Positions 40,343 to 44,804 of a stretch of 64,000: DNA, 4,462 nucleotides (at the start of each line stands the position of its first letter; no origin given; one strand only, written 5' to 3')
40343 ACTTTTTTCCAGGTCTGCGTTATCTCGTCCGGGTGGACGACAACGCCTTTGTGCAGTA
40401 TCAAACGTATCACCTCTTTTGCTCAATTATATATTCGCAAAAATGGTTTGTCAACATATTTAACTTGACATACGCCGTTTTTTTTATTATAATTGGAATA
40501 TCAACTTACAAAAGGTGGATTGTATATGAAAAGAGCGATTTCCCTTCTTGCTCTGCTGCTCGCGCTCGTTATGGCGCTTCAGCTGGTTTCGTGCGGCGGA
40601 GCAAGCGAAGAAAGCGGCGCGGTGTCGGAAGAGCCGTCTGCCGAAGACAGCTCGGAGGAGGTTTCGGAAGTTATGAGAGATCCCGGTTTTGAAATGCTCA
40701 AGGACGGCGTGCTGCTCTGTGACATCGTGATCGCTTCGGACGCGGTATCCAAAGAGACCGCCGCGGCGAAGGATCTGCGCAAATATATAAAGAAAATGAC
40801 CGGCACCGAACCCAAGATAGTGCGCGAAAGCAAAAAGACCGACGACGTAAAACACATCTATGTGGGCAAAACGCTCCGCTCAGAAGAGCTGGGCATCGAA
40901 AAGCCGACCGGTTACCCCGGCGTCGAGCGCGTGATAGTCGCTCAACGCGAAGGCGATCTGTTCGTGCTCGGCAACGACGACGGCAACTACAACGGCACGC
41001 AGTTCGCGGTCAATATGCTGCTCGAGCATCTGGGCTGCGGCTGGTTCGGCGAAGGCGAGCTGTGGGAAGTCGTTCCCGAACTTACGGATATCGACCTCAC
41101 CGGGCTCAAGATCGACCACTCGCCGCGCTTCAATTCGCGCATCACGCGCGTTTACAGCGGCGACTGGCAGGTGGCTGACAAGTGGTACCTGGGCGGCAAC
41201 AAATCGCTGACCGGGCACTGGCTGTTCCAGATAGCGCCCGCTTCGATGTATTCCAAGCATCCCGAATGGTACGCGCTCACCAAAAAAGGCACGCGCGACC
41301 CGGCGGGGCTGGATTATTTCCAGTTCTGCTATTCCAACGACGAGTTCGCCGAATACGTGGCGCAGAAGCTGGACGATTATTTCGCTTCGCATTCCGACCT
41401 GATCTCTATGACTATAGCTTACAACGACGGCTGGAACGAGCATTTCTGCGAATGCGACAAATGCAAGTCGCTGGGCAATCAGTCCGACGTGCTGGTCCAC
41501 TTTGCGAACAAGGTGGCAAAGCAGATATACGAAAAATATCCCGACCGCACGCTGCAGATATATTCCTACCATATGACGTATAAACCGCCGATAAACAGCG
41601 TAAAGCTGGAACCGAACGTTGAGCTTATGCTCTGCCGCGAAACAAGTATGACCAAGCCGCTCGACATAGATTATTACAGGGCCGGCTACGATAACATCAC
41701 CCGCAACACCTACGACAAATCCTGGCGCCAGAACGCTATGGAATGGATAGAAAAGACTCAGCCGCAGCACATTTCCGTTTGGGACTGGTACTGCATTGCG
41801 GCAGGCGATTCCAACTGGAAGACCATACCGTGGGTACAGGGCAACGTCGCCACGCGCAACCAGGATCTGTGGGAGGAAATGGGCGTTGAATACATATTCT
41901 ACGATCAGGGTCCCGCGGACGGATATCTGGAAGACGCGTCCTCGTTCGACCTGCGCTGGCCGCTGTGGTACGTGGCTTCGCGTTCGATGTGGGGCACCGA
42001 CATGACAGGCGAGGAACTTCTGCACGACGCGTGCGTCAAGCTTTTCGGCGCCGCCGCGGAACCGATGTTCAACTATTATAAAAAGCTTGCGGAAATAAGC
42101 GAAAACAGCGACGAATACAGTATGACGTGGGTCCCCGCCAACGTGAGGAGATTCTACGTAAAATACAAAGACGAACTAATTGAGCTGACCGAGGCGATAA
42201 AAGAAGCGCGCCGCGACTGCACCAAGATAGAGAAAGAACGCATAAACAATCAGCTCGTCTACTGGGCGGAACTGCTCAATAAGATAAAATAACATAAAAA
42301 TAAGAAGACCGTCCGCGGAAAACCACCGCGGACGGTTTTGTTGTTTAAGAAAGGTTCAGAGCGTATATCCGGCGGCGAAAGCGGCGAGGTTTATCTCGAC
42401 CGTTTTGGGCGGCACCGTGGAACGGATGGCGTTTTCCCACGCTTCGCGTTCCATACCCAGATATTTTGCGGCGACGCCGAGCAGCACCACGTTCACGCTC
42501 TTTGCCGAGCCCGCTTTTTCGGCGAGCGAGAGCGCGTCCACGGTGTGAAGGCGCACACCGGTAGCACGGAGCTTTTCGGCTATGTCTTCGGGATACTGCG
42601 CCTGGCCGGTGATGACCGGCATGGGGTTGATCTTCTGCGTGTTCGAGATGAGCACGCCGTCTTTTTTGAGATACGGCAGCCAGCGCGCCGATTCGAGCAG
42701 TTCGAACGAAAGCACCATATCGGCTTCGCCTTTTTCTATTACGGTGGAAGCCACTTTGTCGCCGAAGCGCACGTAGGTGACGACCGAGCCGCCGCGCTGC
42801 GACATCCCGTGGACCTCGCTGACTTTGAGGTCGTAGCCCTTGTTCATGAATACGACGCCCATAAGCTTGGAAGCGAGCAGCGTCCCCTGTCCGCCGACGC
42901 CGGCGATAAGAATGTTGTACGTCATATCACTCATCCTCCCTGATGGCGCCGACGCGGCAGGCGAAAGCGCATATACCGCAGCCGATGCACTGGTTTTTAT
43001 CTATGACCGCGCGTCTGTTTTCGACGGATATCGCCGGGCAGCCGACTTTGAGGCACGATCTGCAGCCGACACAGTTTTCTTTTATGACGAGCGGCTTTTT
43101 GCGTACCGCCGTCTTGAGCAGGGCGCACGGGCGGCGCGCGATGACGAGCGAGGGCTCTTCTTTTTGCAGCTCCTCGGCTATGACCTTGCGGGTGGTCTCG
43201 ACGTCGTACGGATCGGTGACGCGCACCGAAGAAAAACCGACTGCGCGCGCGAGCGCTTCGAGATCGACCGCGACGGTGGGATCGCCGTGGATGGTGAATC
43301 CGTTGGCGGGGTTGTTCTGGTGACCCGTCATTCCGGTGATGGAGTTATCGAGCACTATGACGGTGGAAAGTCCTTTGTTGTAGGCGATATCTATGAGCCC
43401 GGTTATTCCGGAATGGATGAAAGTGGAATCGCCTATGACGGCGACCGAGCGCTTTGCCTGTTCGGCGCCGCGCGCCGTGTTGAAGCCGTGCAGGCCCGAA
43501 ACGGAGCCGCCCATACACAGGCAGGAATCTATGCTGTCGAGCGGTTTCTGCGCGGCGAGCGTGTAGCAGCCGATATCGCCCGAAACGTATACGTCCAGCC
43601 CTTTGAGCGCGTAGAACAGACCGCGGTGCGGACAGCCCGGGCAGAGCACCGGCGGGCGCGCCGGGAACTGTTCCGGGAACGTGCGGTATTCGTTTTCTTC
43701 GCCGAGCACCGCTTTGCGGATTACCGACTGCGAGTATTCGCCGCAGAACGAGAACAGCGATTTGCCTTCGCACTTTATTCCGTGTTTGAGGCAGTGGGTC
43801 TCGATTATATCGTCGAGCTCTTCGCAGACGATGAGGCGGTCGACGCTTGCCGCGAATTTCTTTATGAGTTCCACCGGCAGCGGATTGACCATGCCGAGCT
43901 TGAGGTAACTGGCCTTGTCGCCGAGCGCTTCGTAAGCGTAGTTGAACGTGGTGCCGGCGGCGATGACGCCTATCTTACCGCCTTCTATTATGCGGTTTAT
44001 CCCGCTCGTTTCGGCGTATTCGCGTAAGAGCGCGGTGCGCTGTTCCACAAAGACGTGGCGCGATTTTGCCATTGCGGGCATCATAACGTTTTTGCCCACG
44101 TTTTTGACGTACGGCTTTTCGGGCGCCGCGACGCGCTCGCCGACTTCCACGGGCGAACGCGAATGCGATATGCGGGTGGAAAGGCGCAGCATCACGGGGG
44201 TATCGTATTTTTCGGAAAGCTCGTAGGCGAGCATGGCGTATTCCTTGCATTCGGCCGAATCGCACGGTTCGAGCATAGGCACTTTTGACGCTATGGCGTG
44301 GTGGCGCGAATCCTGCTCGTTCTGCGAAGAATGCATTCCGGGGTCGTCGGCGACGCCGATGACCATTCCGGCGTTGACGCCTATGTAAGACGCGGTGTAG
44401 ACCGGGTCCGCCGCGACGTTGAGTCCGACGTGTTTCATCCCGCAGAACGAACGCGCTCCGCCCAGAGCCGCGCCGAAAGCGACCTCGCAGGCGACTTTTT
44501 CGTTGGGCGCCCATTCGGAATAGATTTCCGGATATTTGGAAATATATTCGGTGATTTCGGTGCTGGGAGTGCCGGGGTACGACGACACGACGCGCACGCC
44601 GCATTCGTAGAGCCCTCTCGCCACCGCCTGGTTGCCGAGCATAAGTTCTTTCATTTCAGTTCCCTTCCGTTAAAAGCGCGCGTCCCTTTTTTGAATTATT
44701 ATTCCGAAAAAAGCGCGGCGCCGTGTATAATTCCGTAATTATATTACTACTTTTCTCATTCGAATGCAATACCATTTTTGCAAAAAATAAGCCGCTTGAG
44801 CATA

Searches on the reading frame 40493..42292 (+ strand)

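Call 33: search_protein_families(library=pfam, proteins=[window:40493-42292:+], max_evalue=0.0001)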
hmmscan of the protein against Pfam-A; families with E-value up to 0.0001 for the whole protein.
window:40493-42292:+ (599 aa): 1 family
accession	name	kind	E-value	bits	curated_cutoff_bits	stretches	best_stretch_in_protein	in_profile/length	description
PF16126.11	DUF4838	-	4.3e-34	118.6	26.6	1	192-529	7-323/325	Domain of unknown function (DUF4838)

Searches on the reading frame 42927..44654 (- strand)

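Call 73: search_protein_families(library=pfam, proteins=[window:42927-44654:-], max_evalue=0.001)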
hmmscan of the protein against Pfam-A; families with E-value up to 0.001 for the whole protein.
window:42927-44654:- (575 aa): 8 families
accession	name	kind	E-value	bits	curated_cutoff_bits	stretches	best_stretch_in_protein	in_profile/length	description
PF02775.26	TPP_enzyme_C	-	1.9e-21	76.9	21.9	1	360-505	1-150/151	Thiamine pyrophosphate enzyme, C-terminal TPP binding domain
PF01855.24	POR_N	-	1.9e-15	57.7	27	1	14-178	2-174/231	Pyruvate flavodoxin/ferredoxin oxidoreductase, thiamine diP-bdg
PF12797.12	Fer4_2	-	1.4e-08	34.5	24.5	1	549-566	3-20/22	4Fe-4S binding domain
PF00037.32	Fer4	-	2.1e-08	34.1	21.1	1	550-572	2-24/24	4Fe-4S binding domain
PF12837.12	Fer4_6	-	3e-06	27.3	25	1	549-571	2-24/24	4Fe-4S binding domain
PF14697.11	Fer4_21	-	8.3e-06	26.3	35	0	549-571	1-26/59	4Fe-4S dicluster domain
PF13237.11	Fer4_10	-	1.1e-05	25.7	25.5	1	523-566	4-52/53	4Fe-4S dicluster domain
PF12838.12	Fer4_7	-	0.00075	20.4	27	0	527-570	1-52/52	4Fe-4S dicluster domain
